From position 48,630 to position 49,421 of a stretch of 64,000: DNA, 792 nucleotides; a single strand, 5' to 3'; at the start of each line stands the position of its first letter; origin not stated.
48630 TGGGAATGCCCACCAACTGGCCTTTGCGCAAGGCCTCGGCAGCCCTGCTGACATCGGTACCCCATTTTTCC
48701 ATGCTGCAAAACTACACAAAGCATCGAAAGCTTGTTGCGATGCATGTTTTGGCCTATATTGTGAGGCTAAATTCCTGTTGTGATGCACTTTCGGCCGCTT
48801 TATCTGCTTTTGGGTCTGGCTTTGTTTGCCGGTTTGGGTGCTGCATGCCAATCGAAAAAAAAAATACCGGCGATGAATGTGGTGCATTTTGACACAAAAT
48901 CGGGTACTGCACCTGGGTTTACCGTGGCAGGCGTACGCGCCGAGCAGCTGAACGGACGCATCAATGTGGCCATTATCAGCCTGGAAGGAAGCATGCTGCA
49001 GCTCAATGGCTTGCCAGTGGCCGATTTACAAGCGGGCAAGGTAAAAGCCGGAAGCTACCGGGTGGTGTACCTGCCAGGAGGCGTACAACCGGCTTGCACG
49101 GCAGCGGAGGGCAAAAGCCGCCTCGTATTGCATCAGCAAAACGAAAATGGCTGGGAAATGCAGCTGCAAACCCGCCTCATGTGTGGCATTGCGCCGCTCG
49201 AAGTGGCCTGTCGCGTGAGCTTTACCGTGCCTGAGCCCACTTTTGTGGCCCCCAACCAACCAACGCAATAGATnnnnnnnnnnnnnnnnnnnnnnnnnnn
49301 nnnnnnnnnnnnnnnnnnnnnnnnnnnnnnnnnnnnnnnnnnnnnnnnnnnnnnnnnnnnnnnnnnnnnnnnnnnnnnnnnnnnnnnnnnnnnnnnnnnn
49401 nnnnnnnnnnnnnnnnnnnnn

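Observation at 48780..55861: Tandem T9SS-secreted S8 subtilase and M43 metalloprotease sharing an identical-type C-terminal cassette, preceded by a small lipoprotein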

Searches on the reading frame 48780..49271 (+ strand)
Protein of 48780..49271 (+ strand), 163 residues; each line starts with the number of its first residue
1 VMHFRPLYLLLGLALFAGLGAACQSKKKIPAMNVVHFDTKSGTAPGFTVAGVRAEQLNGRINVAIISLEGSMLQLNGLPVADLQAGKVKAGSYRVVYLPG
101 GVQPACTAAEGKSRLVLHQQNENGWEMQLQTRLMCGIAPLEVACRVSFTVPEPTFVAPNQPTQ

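Call 3: search_protein_families(library=pfam, proteins=[window:48780-49271:+], max_evalue=0.01)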
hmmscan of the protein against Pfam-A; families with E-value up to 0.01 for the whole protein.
window:48780-49271:+ (163 aa): 0 families

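Call 4: search_protein_families(library=ncbifam, proteins=[window:48780-49271:+], max_evalue=0.01)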
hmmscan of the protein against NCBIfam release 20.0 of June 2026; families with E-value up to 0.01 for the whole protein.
window:48780-49271:+ (163 aa): 0 families

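Call 8: search_protein_families(library=pfam, proteins=[window:48780-49271:+], max_evalue=10)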
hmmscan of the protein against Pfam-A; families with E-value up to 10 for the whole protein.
window:48780-49271:+ (163 aa): 1 family
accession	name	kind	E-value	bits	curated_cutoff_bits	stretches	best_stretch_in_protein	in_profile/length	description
PF01965.30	DJ-1_PfpI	-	0.2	11.9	26.6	1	61-116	28-86/165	DJ-1/PfpI family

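Call 9: find_homologous_proteins(query=window:48783-49271:+, max_evalue=0.001)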
Query window:48783-49271:+ (162 aa): 1 proteins with E <= 0.001 among 135 candidates.
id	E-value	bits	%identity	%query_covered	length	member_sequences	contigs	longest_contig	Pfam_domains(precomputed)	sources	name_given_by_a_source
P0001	3.3e-95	334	93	100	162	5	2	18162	-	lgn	-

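Call 11: find_encoding_contigs(protein=P0001, flank=10000, max_places=6)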
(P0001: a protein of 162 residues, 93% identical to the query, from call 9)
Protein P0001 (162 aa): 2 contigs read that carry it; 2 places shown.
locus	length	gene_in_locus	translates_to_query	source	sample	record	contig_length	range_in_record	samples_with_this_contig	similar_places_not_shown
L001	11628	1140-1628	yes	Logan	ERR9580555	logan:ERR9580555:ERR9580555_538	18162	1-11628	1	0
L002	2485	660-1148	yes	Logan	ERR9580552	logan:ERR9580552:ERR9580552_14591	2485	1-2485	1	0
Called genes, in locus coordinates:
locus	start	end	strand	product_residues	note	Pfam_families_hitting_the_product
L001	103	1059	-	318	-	PF01300:Sua5_yciO_yrdC, PF03481:Sua5_C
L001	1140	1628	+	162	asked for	-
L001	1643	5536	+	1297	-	PF00082:Peptidase_S8, PF18911:PKD_4 (faint), PF00801:PKD (weak), PF18962:Por_Secre_tail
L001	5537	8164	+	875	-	PF05572:Peptidase_M43, PF00801:PKD, PF18911:PKD_4, PF18962:Por_Secre_tail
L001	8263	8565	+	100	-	PF06127:Mpo1-like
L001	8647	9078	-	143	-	PF18347:DUF5606, PF21186:DUF6852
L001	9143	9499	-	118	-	-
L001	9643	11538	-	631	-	PF13522:GATase_6 (faint), PF13537:GATase_7 (faint)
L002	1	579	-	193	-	?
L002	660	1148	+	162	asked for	-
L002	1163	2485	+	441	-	?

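Call 15: search_protein_representatives(protein=window:48783-49271:+)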
Query: 162 residues. Proteins with E-value up to 0.001 (for the whole library): 19; up to 1e-10: 9; up to 1e-30: 2. The best 19 are listed.
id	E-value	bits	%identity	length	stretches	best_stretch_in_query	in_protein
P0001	1.0e-95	334.4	93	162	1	1-162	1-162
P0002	4.5e-39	150.4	46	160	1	8-160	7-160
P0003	9.3e-27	110.4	42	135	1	31-159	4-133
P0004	1.7e-20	90.0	39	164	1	8-158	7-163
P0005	2.1e-19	86.5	41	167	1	42-158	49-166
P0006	2.1e-19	86.5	39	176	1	39-158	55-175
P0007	5.7e-19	85.1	39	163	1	10-159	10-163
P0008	8.3e-19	84.6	31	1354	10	66-109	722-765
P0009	3.1e-15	72.9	33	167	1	33-158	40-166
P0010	1.3e-10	57.9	31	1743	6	69-108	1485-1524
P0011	6.1e-09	52.5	29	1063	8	66-118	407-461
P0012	1.7e-07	47.8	31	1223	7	66-108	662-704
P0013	7.6e-07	45.7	33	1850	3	65-114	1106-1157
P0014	6.7e-06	42.6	35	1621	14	106-136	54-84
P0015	2.9e-05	40.6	30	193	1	8-160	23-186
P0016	7.7e-05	39.2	29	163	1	12-134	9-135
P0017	9.1e-05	38.9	35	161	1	31-114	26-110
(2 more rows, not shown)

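Call 17: find_encoding_contigs(protein=P0002, flank=10000, max_places=4)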
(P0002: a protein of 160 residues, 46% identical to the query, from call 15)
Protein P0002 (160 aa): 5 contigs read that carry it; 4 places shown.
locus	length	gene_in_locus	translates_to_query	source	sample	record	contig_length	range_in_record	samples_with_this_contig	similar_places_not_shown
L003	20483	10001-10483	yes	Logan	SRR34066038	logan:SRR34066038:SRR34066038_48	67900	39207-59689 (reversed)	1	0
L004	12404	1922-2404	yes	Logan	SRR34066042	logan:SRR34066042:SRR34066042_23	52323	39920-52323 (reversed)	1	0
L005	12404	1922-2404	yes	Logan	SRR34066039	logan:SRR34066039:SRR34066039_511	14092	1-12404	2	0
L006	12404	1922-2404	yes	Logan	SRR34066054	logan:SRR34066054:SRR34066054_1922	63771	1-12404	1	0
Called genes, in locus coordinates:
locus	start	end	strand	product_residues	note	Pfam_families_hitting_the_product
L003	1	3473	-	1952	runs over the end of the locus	PF13585:CHU_C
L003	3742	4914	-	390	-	PF00144:Beta-lactamase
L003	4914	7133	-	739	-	PF18072:FGAR-AT_linker, PF00586:AIRS, PF02769:AIRS_C, PF00586:AIRS, PF02769:AIRS_C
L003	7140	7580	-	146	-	-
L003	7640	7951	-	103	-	-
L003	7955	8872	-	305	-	PF12784:PDDEXK_2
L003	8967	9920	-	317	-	PF01300:Sua5_yciO_yrdC, PF03481:Sua5_C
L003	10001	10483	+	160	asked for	-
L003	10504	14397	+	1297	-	PF00082:Peptidase_S8, PF00801:PKD (weak), PF18911:PKD_4 (weak), PF00801:PKD, PF18911:PKD_4, PF18962:Por_Secre_tail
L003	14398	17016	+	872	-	PF05572:Peptidase_M43, PF00801:PKD (weak), PF18911:PKD_4, PF18962:Por_Secre_tail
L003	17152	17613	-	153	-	PF13527:Acetyltransf_9 (weak), PF00583:Acetyltransf_1, PF13673:Acetyltransf_10 (weak), PF13508:Acetyltransf_7, PF08445:FR47 (faint)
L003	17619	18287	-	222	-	PF04299:FMN_bind_2, PF01243:PNPOx_N (weak)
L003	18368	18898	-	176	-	-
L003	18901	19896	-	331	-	PF11551:Omp28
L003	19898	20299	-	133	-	PF13564:DoxX_2 (weak)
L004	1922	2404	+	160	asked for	-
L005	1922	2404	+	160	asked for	-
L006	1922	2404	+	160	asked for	-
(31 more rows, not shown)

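Call 19: find_encoding_contigs(protein=P0004, flank=8000, max_places=2)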
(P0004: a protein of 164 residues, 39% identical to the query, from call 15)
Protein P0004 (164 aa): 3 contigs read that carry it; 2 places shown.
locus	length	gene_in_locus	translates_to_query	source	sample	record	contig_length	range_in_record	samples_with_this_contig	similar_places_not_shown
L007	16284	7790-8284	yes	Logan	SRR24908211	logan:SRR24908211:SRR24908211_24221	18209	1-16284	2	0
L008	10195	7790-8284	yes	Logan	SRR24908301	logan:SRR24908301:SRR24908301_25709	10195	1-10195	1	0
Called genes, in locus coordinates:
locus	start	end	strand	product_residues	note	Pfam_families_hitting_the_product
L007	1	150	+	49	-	?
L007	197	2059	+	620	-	PF02129:Peptidase_S15, PF00326:Peptidase_S9 (faint), PF08530:PepX_C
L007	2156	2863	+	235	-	PF14329:DUF4386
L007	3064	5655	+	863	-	PF00082:Peptidase_S8, PF18962:Por_Secre_tail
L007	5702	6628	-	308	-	PF09603:Fib_succ_major, PF18962:Por_Secre_tail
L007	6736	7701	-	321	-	PF01300:Sua5_yciO_yrdC, PF03481:Sua5_C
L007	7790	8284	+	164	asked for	-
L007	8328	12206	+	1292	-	PF00082:Peptidase_S8, PF00801:PKD, PF18911:PKD_4, PF18962:Por_Secre_tail (weak)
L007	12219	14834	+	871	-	PF05572:Peptidase_M43, PF18911:PKD_4 (weak), PF18962:Por_Secre_tail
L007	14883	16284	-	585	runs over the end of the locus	PF13292:DXP_synthase_N, PF00456:Transketolase_N, PF13292:DXP_synthase_N, PF02779:Transket_pyr, PF02780:Transketolase_C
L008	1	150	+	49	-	?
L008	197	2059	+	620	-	PF02129:Peptidase_S15, PF00326:Peptidase_S9 (faint), PF08530:PepX_C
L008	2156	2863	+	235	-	PF14329:DUF4386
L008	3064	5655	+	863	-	PF00082:Peptidase_S8, PF18962:Por_Secre_tail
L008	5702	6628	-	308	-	PF09603:Fib_succ_major, PF18962:Por_Secre_tail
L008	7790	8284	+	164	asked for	-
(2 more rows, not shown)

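Call 20: find_encoding_contigs(protein=P0005, flank=8000, max_places=2)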
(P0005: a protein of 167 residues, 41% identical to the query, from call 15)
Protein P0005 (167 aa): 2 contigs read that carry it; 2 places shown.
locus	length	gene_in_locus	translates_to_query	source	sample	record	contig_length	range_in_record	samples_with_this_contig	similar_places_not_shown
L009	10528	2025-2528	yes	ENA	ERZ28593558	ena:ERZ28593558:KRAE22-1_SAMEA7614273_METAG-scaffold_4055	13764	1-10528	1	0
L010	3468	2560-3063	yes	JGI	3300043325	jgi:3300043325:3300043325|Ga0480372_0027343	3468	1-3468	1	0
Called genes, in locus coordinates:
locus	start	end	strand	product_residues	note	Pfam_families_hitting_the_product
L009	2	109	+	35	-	?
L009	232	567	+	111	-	PF13564:DoxX_2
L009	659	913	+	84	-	PF13564:DoxX_2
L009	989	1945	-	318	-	PF01300:Sua5_yciO_yrdC, PF03481:Sua5_C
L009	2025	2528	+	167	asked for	-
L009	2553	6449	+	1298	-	PF00082:Peptidase_S8, PF00801:PKD (weak), PF18911:PKD_4 (weak), PF00801:PKD, PF18911:PKD_4, PF18962:Por_Secre_tail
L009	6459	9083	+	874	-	PF05572:Peptidase_M43, PF00801:PKD (weak), PF18911:PKD_4, PF18962:Por_Secre_tail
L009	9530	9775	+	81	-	PF05402:PqqD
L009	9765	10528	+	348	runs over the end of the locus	PF02655:ATP-grasp_3 (weak), PF15632:ATPgrasp_Ter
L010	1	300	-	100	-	?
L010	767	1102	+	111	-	PF13564:DoxX_2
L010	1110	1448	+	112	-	PF13564:DoxX_2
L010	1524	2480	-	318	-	PF01300:Sua5_yciO_yrdC, PF03481:Sua5_C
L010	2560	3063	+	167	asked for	-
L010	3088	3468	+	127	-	?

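Call 21: find_encoding_contigs(protein=P0007, flank=8000, max_places=2)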
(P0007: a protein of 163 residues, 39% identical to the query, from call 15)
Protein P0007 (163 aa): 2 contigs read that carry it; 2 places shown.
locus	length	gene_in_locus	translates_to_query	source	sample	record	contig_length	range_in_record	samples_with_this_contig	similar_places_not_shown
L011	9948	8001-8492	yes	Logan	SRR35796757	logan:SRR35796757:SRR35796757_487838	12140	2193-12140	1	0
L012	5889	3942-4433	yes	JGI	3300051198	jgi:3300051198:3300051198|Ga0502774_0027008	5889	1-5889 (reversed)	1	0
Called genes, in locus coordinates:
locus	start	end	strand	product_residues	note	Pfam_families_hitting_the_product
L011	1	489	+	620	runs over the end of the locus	PF13860:FlgD_ig (faint), PF18962:Por_Secre_tail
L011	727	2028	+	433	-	PF18962:Por_Secre_tail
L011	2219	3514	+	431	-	PF00578:AhpC-TSA (weak), PF08534:Redoxin, PF13905:Thioredoxin_8 (weak)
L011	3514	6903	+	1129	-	PF17757:UvrB_inter, PF02559:CarD_TRCF_RID, PF00270:DEAD, PF04851:ResIII (weak), PF00271:Helicase_C, PF22590:Cas3-like_C_2 (weak), PF03461:TRCF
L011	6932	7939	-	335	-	PF01300:Sua5_yciO_yrdC, PF03481:Sua5_C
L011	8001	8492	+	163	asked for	-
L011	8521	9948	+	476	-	?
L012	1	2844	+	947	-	?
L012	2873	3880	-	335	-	PF01300:Sua5_yciO_yrdC, PF03481:Sua5_C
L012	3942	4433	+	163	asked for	-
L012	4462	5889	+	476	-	?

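Call 22: find_encoding_contigs(protein=P0015, flank=8000, max_places=2)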
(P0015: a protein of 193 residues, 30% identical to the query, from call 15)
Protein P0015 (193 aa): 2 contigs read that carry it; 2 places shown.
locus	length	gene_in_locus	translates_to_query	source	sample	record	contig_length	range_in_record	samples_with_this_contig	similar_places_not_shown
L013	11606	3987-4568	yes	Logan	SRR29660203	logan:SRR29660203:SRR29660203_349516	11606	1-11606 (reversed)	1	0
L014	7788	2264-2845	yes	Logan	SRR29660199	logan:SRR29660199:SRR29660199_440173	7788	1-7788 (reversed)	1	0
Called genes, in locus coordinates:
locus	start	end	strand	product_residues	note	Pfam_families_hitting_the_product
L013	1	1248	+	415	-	?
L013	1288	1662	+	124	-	-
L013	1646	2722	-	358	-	PF00365:PFK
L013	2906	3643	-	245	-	-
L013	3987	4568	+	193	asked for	-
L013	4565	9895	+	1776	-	PF00082:Peptidase_S8, PF03160:Calx-beta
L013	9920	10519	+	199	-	-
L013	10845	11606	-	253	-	?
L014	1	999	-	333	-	?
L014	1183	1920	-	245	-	-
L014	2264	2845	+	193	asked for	-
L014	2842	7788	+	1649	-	?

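Call 23: find_encoding_contigs(protein=P0016, flank=8000, max_places=2)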
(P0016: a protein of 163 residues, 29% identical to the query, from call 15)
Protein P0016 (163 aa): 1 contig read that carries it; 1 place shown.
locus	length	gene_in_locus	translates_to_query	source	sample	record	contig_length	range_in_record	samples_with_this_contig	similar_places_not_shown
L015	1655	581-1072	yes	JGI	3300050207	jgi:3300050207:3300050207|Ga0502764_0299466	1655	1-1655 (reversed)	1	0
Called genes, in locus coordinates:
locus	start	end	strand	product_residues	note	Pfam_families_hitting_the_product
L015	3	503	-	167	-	?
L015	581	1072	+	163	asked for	-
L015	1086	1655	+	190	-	?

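Call 24: find_encoding_contigs(protein=P0017, flank=8000, max_places=2)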
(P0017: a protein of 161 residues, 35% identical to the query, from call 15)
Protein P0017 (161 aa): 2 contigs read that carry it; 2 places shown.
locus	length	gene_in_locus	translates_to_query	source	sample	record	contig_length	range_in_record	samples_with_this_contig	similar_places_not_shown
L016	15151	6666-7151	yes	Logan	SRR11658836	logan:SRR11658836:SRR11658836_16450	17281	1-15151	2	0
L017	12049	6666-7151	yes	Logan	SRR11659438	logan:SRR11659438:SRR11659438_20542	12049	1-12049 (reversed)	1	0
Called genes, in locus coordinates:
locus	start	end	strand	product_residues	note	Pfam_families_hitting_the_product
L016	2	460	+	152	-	?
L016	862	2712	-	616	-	PF13424:TPR_12 (faint), PF07719:TPR_2 (faint), PF13428:TPR_14 (faint), PF07676:PD40 (faint), PF00691:OmpA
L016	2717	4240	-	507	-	PF03321:GH3, PF23571:GH3_M, PF23572:GH3_C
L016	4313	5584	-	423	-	PF04389:Peptidase_M28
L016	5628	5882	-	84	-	PF02700:PurS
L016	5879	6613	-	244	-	PF01066:CDP-OH_P_transf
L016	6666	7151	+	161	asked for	-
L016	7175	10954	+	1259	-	PF00082:Peptidase_S8, PF00801:PKD (weak), PF18911:PKD_4 (weak), PF00801:PKD (weak), PF18911:PKD_4, PF18962:Por_Secre_tail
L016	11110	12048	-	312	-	PF01207:Dus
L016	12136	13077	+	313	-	PF02517:Rce1-like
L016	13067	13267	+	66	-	PF09413:DUF2007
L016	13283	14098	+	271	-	PF01148:CTP_transf_1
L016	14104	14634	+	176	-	PF10604:Polyketide_cyc2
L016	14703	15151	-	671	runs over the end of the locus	PF00676:E1_dh, PF13292:DXP_synthase_N (weak), PF02775:TPP_enzyme_C (weak), PF02779:Transket_pyr, PF02780:Transketolase_C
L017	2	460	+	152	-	?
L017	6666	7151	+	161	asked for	-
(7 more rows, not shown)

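Call 29: search_solved_structures(query=A1, max_evalue=10, show_alignments=2)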
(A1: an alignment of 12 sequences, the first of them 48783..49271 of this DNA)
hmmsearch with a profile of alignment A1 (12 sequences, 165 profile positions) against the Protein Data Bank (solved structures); distinct sequences matched with E-value up to 10: 4.
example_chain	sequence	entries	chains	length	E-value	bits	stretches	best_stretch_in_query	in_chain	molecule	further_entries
4bkg_A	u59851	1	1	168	0.41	13.3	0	58-79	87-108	SMALL UBIQUITIN-RELATED MODIFIER 2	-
8hr5_A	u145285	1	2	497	0.54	12.9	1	54-146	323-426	Transposase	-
7nqh_BL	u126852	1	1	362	0.76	12.4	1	94-149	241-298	Peptide chain release factor 1-like, mitochondrial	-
2yp6_A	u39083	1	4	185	0.8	12.4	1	4-55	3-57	THIOREDOXIN FAMILY PROTEIN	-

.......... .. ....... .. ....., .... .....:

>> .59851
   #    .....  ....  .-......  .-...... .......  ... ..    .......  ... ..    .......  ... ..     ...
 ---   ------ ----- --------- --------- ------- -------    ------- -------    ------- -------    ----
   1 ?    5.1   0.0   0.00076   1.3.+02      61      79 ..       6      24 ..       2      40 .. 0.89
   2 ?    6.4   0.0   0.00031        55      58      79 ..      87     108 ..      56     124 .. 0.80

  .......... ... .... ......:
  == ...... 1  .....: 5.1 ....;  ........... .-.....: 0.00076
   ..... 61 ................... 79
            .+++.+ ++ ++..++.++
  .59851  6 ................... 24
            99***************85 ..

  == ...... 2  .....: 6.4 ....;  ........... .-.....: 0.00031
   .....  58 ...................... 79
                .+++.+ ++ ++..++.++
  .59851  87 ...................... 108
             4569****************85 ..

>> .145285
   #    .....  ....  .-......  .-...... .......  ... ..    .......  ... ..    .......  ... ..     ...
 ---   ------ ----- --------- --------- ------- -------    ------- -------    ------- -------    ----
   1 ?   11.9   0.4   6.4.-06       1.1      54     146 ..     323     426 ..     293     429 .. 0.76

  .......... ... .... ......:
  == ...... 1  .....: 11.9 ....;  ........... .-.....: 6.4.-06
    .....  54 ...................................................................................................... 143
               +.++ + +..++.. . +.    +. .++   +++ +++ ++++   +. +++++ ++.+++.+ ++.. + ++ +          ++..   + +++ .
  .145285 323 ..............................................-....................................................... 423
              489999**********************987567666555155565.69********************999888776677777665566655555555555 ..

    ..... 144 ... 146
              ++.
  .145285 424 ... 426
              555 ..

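Call 34: predict_structure(alignment_id=A1)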
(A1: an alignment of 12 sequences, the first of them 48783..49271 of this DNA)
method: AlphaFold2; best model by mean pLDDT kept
length: 162 residues; sequences in the alignment: 12
mean_pLDDT: 85.3   pTM: 0.74
mean pLDDT of the five models: 85.3, 84.0, 83.1, 81.2, 81.1
residues with pLDDT >= 90: 95; 70-90: 37; 50-70: 28; < 50: 2
segments of 3 or more residues with pLDDT < 50: none
pLDDT, mean of each block of 10 residues (from residue 1): 53 56 66 93 91 96 96 95 87 94 88 93 95 91 96 82 56
secondary structure, 60 per line:
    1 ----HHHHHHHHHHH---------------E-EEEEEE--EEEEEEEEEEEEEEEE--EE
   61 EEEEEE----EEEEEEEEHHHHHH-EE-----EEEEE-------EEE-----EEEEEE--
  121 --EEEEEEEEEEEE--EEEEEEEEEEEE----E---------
elements in order: H5-15 E33-38 E41-56 E59-66 E71-78 H79-84 E93-97 E105-107 E113-118 E123-134 E137-148

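Call 40: find_related_loci(query=A2, collection=genome_contigs, flank=9000)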
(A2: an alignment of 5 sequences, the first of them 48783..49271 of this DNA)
Query A2 (162 aa) in genome_contigs; peptide patterns used: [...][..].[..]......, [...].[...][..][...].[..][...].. (x = any residue, [..] = any of these).
25 stretches matched a pattern; 1 encode a relative of the query (tblastn E <= 1e-3); 1 distinct loci.
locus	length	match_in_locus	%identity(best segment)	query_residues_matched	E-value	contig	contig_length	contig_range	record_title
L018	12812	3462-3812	44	44-159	4e-29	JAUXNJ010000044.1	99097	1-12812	MAG: Sphingobacteriaceae bacterium isolate C1_concoct.bin.73 C1_k141_229469, whole genome shotgun sequence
